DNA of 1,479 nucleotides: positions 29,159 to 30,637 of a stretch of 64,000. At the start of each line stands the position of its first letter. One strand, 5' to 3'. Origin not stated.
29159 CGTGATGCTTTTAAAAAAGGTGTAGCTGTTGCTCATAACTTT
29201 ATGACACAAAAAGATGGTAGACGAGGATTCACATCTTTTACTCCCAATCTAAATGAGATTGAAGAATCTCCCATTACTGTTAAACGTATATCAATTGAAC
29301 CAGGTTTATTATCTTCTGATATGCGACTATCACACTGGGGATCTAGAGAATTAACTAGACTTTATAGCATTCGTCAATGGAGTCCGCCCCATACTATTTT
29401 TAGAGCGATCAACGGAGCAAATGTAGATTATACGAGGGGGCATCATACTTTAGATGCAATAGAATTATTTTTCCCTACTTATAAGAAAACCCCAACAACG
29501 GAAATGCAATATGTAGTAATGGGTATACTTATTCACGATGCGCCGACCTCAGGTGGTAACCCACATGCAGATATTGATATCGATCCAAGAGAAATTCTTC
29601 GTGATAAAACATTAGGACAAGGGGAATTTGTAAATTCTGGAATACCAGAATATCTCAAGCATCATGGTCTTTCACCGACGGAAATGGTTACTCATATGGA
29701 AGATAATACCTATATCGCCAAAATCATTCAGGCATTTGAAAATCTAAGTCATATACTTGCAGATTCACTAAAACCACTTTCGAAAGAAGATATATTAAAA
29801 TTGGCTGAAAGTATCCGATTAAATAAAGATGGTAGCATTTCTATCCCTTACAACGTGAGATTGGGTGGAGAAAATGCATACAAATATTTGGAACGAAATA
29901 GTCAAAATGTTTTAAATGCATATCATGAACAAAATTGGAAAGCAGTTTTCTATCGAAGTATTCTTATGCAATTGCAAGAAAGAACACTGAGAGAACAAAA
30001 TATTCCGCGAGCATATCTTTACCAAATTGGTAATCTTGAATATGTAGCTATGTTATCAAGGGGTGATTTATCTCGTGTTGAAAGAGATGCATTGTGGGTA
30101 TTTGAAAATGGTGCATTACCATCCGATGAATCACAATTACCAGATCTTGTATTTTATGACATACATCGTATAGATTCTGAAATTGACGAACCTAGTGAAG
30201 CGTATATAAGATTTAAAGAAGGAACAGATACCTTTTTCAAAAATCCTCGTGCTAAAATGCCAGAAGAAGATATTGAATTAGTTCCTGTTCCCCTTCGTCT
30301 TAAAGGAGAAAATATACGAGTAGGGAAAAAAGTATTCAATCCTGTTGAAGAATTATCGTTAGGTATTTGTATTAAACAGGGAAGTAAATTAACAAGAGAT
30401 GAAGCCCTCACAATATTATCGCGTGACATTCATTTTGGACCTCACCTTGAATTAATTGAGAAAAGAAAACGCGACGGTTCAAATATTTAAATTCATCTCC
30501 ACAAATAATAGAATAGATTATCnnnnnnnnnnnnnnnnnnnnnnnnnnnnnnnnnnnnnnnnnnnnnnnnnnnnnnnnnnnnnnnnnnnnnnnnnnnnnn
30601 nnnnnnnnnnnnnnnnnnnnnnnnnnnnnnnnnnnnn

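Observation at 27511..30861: TrmB regulator - [PfkB-like kinase fused to a dGTPase/SAMHD1-like HD domain plus unknown C-terminal region] - PRC-barrel: an unrecognised three-gene module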

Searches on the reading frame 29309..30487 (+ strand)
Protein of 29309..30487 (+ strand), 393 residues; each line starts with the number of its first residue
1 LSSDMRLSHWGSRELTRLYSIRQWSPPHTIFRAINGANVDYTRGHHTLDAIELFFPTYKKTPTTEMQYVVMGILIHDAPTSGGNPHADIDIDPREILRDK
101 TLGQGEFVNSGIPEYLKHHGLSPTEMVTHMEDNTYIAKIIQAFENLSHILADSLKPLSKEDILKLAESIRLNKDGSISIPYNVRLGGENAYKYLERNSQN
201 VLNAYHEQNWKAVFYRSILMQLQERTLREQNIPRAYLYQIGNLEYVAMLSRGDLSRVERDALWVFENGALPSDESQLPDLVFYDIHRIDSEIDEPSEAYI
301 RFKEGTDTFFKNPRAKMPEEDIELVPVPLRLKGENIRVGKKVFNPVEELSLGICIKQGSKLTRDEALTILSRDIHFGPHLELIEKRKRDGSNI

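Call 27: find_homologous_proteins(query=A1, max_evalue=0.001)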
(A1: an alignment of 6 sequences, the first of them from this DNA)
Query A1 (6 sequences) (393 aa, profile of the alignment): 1 proteins with E <= 0.001 among 7029 candidates.
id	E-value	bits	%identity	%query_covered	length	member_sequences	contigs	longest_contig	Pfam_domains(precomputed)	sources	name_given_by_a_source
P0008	6.4e-152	524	29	54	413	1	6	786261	-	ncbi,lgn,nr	ncbi:MAG: hypothetical protein HYW24_02395 [Candidatus Aenigmarchaeota archaeon]|nr:hypothetical pro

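Call 28: search_solved_structures(query=A1, max_evalue=10, show_alignments=3)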
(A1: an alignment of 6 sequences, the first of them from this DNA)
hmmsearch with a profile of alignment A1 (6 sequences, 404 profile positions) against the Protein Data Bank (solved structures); distinct sequences matched with E-value up to 10: 1.
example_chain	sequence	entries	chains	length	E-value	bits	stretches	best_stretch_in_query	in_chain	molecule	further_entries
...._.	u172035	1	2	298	0.97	11.7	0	281-359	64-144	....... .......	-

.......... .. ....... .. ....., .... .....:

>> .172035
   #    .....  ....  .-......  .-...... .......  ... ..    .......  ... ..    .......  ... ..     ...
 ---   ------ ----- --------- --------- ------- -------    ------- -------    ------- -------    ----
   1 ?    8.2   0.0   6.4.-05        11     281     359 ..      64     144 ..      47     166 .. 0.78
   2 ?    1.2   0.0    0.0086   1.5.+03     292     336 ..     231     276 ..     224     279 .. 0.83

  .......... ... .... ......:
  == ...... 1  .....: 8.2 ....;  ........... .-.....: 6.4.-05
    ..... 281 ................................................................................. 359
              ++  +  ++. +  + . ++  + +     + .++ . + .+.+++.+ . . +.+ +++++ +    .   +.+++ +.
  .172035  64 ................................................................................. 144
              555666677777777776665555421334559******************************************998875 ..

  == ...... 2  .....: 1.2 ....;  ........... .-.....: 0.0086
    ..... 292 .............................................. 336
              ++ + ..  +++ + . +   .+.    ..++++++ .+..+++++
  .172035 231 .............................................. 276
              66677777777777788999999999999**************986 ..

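Call 29: find_related_loci(query=A1, collection=genome_contigs, flank=8000)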
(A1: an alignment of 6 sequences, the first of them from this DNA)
Query A1 (393 aa) in genome_contigs; peptide patterns used: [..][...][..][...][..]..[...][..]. (x = any residue, [..] = any of these).
43 stretches matched a pattern; 1 encode a relative of the query (tblastn E <= 1e-3); 1 distinct loci.
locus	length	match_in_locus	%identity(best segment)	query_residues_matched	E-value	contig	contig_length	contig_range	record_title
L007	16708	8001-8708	29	13-225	1e-20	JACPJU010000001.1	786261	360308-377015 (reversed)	MAG: Candidatus Aenigmatarchaeota archaeon isolate NC_groundwater_476_Ag_S-0.1um_40_17 S35_SO-1_scaffold_95073, whole ge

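Call 30: find_related_loci(query=A1, collection=metagenome_contigs, flank=8000)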
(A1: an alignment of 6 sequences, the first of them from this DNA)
Query A1 (393 aa) in metagenome_contigs; peptide patterns used: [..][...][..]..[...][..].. (x = any residue, [..] = any of these).
203 stretches matched a pattern; 1 encode a relative of the query (tblastn E <= 1e-3); 1 distinct loci.
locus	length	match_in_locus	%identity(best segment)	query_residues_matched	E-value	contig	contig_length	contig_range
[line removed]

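Call 45: predict_structure(alignment_id=A1)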
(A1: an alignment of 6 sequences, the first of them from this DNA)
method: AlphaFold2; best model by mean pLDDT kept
length: 393 residues; sequences in the alignment: 6
mean_pLDDT: 85.3   pTM: 0.86
mean pLDDT of the five models: 85.3, 84.6, 83.1, 78.7, 60.6
residues with pLDDT >= 90: 181; 70-90: 173; 50-70: 21; < 50: 18
segments of 3 or more residues with pLDDT < 50: 1-11, 85-88
pLDDT, mean of each block of 10 residues (from residue 1): 42 78 91 92 90 91 89 79 57 79 87 88 91 86 92 90 94 94 93 93 91 92 90 87 93 91 93 85 87 81 85 61 87 88 88 89 89 84 77 43
secondary structure, 60 per line:
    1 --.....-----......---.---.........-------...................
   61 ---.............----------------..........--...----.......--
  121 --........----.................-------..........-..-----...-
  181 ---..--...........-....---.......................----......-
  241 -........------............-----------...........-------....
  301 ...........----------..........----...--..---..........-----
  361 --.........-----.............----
elements in order: H3-7 H13-18 H26-34 H43-60 H64-76 H93-102 H112-118 H123-130 H135-151 H159-168 E177-179 H190-198 H200-203 H207-229 H234-239 H242-249 H256-267 E279-289 H297-311 E322-331 E336-338 E346-355 H363-371 H377-389

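Call 47: fold_search(model_id=the predicted structure, library=pdb)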
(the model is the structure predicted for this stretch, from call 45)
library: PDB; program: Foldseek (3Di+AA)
matches with E <= 10: 95; with E <= 0.001: 3
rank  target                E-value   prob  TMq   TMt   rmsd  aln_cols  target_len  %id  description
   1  2hek_A                8.9e-06  1.00  0.41  0.43   9.3       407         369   12  Crystal structure of O67745, a hypothetical protein from Aquifex aeolicus at 2.0 A resolution. (released 2006-07-04)
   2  9mr6_A                2.5e-05  1.00  0.54  0.49   7.6       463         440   12  X-ray crystal structure of SAMHD1 from Rhizophagus irregularis (released 2025-04-30)
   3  4mz7_A                4.1e-04  1.00  0.49  0.42   7.8       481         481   10  Structural insight into dGTP-dependent activation of tetrameric SAMHD1 deoxynucleoside triphosphate triphosphohydrolas (released 2013-11-20)
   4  8qxm_C                1.6e-03  1.00  0.52  0.48   8.1       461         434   11  Cryo-EM structure of tetrameric human SAMHD1 State III - Relaxed (released 2024-05-15)
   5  8qxm_A                1.9e-03  1.00  0.52  0.48   7.8       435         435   11  Cryo-EM structure of tetrameric human SAMHD1 State III - Relaxed (released 2024-05-15)
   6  8b4o_A                1.2e-01  0.10  0.12  0.11  19.5       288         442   10  Cryo-EM structure of cytochrome bd oxidase from C. glutamicum (released 2022-12-28)
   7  2dqb_B                4.6e-01  0.75  0.33  0.37   8.5       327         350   15  Crystal structure of dNTP triphosphohydrolase from Thermus thermophilus HB8, which is homologous to dGTP triphosphohyd (released 2007-01-23)
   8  9j3v_A                6.1e-01  0.04  0.10  0.13  22.1       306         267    7  Fe2+/Fe2+ PolF-L-isoleucine complex (released 2025-10-08)
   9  6ski_F                8.1e-01  0.16  0.12  0.10   9.3       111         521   11  The Tle hydrolase bound to the TTR domain of the VgrG spike of the Type 6 secretion system (released 2020-04-15)
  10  9j3v_F                1.1e+00  0.03  0.10  0.14  22.3       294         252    6  Fe2+/Fe2+ PolF-L-isoleucine complex (released 2025-10-08)
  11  1hx9                  1.3e+00  0.04  0.11  0.09  18.4       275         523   13  CRYSTAL STRUCTURE OF TEAS W273S FORM 1 (released 2003-06-24)
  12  4osh_A                1.4e+00  0.04  0.10  0.09  19.4       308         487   14  Crystal structure of the TAL effector dHax3 with NI RVD at 2.2 angstrom resolution (released 2014-05-28)
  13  9pj2_D                1.4e+00  0.03  0.10  0.13  22.6       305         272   11  Crystal structure of non-haem diiron azetidine synthase from Streptomyces cacaoi var. asoensis complexed with iron, L- (released 2025-12-24)
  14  6sjl_E                1.6e+00  0.12  0.12  0.10   9.3       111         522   11  Structure of the Tle1 effector bound to the VgrG spike from the Type 6 secretion system (released 2020-04-29)
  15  9pj2_F                1.6e+00  0.02  0.10  0.13  22.3       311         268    6  Crystal structure of non-haem diiron azetidine synthase from Streptomyces cacaoi var. asoensis complexed with iron, L- (released 2025-12-24)
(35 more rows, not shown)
